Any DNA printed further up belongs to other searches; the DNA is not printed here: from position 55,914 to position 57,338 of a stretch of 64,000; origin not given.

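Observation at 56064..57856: DnaB-C/KaiC-like RecA-fold ATPase translationally coupled to a SigB/F-type sigma factor at the end of the chemotaxis operon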

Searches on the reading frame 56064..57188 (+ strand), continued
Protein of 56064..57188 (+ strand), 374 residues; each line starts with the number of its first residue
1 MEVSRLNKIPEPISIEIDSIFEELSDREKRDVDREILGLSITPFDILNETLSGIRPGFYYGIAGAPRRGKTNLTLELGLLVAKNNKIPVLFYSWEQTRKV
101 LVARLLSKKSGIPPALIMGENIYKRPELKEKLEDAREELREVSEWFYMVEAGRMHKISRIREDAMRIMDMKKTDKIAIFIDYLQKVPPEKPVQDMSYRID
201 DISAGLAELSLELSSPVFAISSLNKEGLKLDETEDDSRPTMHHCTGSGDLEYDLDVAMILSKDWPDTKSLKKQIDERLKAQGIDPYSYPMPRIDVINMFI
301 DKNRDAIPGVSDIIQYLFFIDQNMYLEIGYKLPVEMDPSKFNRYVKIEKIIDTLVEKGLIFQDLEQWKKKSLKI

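Call 53: search_protein_families(library=ncbifam, proteins=[L091:4959-5678:+, L092:2737-3552:+], max_evalue=1e-10)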
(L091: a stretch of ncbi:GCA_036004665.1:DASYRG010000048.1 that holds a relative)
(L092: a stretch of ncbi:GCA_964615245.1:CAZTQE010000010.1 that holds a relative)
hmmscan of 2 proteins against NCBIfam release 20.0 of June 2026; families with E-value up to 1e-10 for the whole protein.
L091:4959-5678:+ (239 aa): 38 families (the best 25 are shown)
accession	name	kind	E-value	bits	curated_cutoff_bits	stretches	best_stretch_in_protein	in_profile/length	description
TIGR02980.1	SigBFG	subfamily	1.3e-52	178.8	234.35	1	12-234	3-225/227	SigB/SigF/SigG family RNA polymerase sigma factor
NF005644.0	PRK07408.1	subfamily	3.8e-44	151.3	261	1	2-237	17-255/258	RNA polymerase sigma factor SigF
NF005514.0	PRK07122.1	subfamily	5.5e-43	147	372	1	13-235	41-263/264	RNA polymerase sigma factor SigF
TIGR02885.1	spore_sigF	equivalog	5.4e-38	131.1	321.45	1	9-233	8-229/231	RNA polymerase sporulation sigma factor SigF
NF004052.0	PRK05572.1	subfamily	5e-36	124.5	311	1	12-235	32-250/252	SigF/SigG family RNA polymerase sporulation sigma factor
NF006071.0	PRK08215.1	equivalog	1.6e-35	122.9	372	1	10-233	35-255/258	RNA polymerase sporulation sigma factor SigG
TIGR02941.1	Sigma_B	equivalog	1.9e-32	112.7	315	1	5-233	22-251/255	RNA polymerase sigma factor SigB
TIGR02850.1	spore_sigG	equivalog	2.3e-32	112.4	457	1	12-232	34-251/254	RNA polymerase sporulation sigma factor SigG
TIGR02479.1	FliA_WhiG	subfamily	6.8e-28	97.9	189.6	1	22-235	6-223/224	FliA/WhiG family RNA polymerase sigma factor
TIGR02937.1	sigma70-ECF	superfamily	1.8e-26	92.8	42.9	1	13-233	2-163/165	sigma-70 family RNA polymerase sigma factor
NF004935.0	PRK06288.1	equivalog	1.1e-24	87.5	343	1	3-235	24-262/270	RNA polymerase sigma factor WhiG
NF005413.0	PRK06986.1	subfamily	1.4e-24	87.3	201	1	13-236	14-237/241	RNA polymerase sigma factor FliA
NF005809.0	PRK07670.1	equivalog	5.9e-20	71.8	326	1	5-236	16-251/255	FliA/WhiG family RNA polymerase sigma factor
TIGR02997.1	Sig70-cyanoRpoD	subfamily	1.4e-19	70.5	384.5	1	14-232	76-298/298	RNA polymerase sigma factor, RpoD/SigA family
NF041931.2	MzaA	equivalog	1.5e-19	70.3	800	1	12-198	475-664/726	MZA anti-phage system associated sigma-70 family RNA polymerase sigma factor MzaA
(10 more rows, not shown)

L092:2737-3552:+ (271 aa): 39 families (the best 25 are shown)
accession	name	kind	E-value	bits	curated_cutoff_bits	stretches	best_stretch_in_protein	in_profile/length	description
TIGR02980.1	SigBFG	subfamily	1e-50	172.6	234.35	1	40-262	3-225/227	SigB/SigF/SigG family RNA polymerase sigma factor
NF005644.0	PRK07408.1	subfamily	6.3e-44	150.5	261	1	30-263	17-253/258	RNA polymerase sigma factor SigF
NF005514.0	PRK07122.1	subfamily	2.7e-42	144.7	372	1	39-263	39-263/264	RNA polymerase sigma factor SigF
TIGR02941.1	Sigma_B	equivalog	1.1e-37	129.9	315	1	20-262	9-252/255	RNA polymerase sigma factor SigB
TIGR02885.1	spore_sigF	equivalog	1.2e-37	130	321.45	1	37-261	8-229/231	RNA polymerase sporulation sigma factor SigF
NF004052.0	PRK05572.1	subfamily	2.8e-36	125.3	311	1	32-262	24-249/252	SigF/SigG family RNA polymerase sporulation sigma factor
NF006071.0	PRK08215.1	equivalog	3.5e-32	112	372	1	39-261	36-255/258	RNA polymerase sporulation sigma factor SigG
TIGR02850.1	spore_sigG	equivalog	6.9e-30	104.3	457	1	40-260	34-251/254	RNA polymerase sporulation sigma factor SigG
TIGR02937.1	sigma70-ECF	superfamily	1.6e-27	96.2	42.9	1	41-262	2-164/165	sigma-70 family RNA polymerase sigma factor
TIGR02479.1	FliA_WhiG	subfamily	1.1e-26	94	189.6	1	49-263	5-223/224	FliA/WhiG family RNA polymerase sigma factor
NF005413.0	PRK06986.1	subfamily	1.3e-26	93.9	201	1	32-265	6-238/241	RNA polymerase sigma factor FliA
NF041931.2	MzaA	equivalog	7.9e-25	87.8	800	1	34-260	469-702/726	MZA anti-phage system associated sigma-70 family RNA polymerase sigma factor MzaA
TIGR02997.1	Sig70-cyanoRpoD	subfamily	9.8e-23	80.8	384.5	1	37-260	71-298/298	RNA polymerase sigma factor, RpoD/SigA family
NF004935.0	PRK06288.1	equivalog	1.5e-22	80.5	343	1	29-264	22-263/270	RNA polymerase sigma factor WhiG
TIGR02393.1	RpoD_Cterm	equivalog_domain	1.6e-20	73.7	354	1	41-261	1-226/238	RNA polymerase sigma factor RpoD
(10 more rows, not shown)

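Call 54: find_related_loci(query=A1, collection=viral_contigs, flank=5000)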
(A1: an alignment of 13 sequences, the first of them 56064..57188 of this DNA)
Query A1 (374 aa) in viral_contigs; peptide patterns used: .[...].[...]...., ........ (x = any residue, [..] = any of these).
28 stretches matched a pattern, but none encodes a relative of the query by tblastn (E <= 1e-3).
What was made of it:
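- Tried and rejected: Phage or mobile-element origin: no relatives in the viral contig collection (call 54).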

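Call 57: search_protein_families(library=padloc, proteins=[window:56064-57188:+, P0016, L037:8321-10087:+], max_evalue=0.001)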
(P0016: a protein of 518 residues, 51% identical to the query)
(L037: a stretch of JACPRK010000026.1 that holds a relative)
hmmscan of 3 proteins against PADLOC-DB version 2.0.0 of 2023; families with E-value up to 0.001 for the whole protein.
window:56064-57188:+ (374 aa): 0 families

P0016 (518 aa): 0 families

L037:8321-10087:+ (588 aa): 1 family
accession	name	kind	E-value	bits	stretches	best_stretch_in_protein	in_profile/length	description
PDLC04140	mad8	-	0.00027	18.6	0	251-418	24-231/314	mads_8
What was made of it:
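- There are no family members in 2.9 million viral contigs (call 54) and no defence-system hit (call 57).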

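Call 58: search_protein_families(library=phrogs, proteins=[window:56064-57188:+, P0016], max_evalue=0.001)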
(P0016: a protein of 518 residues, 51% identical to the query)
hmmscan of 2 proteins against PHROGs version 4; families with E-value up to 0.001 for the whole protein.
window:56064-57188:+ (374 aa): 4 families
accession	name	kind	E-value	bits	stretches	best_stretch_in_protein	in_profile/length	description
phrog_19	-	DNA, RNA and nucleotide metabolism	2.2e-32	113.7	1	16-320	314-571/621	DnaB-like replicative helicase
phrog_243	-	DNA, RNA and nucleotide metabolism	9.7e-15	55.2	1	40-268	21-230/273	DnaB-like replicative helicase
phrog_239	-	DNA, RNA and nucleotide metabolism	7.5e-14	52.6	1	29-263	335-556/801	DNA primase/helicase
phrog_11530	-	unknown function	2.4e-07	31.8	1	155-263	14-116/184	-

P0016 (518 aa): 4 families
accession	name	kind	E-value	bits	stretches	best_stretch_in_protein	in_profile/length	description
phrog_19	-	DNA, RNA and nucleotide metabolism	4.7e-33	115.9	1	4-486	160-590/621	DnaB-like replicative helicase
phrog_239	-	DNA, RNA and nucleotide metabolism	1.5e-12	48.3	1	159-429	323-575/801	DNA primase/helicase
phrog_243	-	DNA, RNA and nucleotide metabolism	1.7e-11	44.6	1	180-391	19-218/273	DnaB-like replicative helicase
phrog_11530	-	unknown function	0.00021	22.2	1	294-413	11-116/184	-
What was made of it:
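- DnaB-like helicases are common in phages and islands (phrog_19 scores 113.7 bits, call 58).
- Tried and rejected: PHROG hits merely restate 'DnaB-like' (call 58).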

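Call 61: find_encoding_contigs(protein=P0004, flank=8000, max_places=1)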
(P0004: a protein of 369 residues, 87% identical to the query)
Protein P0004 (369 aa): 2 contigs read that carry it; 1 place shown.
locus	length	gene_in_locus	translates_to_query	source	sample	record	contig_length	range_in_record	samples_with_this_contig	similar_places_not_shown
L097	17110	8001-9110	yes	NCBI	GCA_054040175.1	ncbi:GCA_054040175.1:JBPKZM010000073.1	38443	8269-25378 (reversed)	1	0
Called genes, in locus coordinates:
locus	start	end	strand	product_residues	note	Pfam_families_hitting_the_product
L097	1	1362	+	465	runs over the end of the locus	PF20250:FapA_N, PF03961:FapA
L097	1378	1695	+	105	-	-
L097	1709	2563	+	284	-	PF03705:CheR_N, PF01739:CheR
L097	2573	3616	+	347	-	PF00072:Response_reg, PF01339:CheB_methylest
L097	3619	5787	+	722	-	PF01627:Hpt, PF07194:P2, PF02895:H-kinase_dim, PF02518:HATPase_c, PF01584:CheW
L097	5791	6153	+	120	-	PF00072:Response_reg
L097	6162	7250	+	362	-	PF13487:HD_5, PF01966:HD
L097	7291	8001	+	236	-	PF06750:A24_N_bact, PF01478:Peptidase_A24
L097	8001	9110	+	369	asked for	PF03796:DnaB_C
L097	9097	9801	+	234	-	PF04542:Sigma70_r2, PF08281:Sigma70_r4_2 (faint), PF04545:Sigma70_r4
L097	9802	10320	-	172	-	PF02417:Chromate_transp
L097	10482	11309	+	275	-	PF04199:Cyclase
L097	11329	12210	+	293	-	PF00941:FAD_binding_5, PF03450:CO_deh_flav_C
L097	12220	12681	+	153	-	PF00111:Fer2, PF13085:Fer2_3 (weak), PF01799:Fer2_2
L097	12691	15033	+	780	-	PF01315:Ald_Xan_dh_C, PF02738:MoCoBD_1, PF20256:MoCoBD_2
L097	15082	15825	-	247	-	-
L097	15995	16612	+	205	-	-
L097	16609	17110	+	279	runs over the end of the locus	PF00990:GGDEF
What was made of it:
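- The block is kept at the operon end even where downstream synteny changes (call 61).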
